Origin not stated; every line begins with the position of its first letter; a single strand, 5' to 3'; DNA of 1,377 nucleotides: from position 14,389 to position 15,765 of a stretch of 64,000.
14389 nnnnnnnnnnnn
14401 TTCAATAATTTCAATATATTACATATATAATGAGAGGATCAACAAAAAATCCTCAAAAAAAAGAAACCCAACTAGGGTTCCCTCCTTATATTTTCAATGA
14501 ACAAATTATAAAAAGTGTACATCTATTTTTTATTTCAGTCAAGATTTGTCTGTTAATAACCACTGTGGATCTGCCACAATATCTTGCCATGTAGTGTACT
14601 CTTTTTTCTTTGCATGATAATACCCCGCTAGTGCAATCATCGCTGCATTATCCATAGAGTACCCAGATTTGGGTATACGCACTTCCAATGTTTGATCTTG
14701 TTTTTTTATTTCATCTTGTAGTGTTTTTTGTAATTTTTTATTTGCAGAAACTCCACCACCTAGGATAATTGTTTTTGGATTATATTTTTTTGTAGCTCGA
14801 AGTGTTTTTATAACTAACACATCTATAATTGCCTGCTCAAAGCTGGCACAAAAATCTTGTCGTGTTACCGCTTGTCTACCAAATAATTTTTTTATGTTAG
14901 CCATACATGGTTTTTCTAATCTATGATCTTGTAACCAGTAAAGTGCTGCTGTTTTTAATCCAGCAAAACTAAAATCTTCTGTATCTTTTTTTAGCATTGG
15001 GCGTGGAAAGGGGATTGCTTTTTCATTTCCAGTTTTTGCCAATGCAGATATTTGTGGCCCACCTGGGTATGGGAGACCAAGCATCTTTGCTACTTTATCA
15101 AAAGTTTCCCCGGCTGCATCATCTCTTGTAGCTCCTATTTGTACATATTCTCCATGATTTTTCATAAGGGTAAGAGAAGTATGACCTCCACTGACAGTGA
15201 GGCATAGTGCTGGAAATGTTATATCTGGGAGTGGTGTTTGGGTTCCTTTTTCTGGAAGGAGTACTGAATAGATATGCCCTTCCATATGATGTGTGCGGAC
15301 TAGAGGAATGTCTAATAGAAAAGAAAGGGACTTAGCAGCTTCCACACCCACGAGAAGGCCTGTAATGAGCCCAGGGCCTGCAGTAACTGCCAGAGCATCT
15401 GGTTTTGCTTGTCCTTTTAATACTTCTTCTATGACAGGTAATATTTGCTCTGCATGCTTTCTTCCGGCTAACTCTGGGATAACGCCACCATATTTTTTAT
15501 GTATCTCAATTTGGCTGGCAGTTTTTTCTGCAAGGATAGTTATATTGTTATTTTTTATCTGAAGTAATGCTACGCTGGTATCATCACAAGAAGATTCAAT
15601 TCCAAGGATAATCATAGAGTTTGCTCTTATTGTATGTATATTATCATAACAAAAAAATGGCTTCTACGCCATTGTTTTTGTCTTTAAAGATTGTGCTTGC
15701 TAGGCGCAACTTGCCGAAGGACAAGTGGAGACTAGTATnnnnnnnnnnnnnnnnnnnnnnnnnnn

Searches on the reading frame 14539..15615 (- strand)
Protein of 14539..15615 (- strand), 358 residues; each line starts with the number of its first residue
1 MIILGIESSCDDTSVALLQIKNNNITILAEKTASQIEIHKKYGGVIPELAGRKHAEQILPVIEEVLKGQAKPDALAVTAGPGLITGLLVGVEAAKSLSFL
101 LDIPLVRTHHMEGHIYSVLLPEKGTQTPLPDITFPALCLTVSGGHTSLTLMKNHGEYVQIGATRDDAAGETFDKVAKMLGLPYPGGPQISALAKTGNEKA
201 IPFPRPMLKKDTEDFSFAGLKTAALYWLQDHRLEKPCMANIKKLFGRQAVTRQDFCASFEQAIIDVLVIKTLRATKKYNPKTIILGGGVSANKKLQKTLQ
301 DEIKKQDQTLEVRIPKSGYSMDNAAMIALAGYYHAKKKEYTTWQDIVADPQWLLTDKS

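Call 48: search_protein_families(library=pfam, proteins=[window:14539-15615:-], max_evalue=0.01)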
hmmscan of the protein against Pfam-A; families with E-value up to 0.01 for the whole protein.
window:14539-15615:- (358 aa): 3 families
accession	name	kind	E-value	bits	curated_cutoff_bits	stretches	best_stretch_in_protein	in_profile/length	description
PF00814.31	TsaD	-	5e-86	289.1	24.8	1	26-328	1-263/264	tRNA N6-adenosine threonylcarbamoyltransferase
PF22521.2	HypF_C_2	-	5.3e-06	26.8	27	1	247-309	161-223/241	Carbamoyltransferase, Kae1-like Domain, second subdomain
PF02543.21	Carbam_trans_N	-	0.0023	17.9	24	0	105-302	127-323/346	Carbamoyltransferase N-terminus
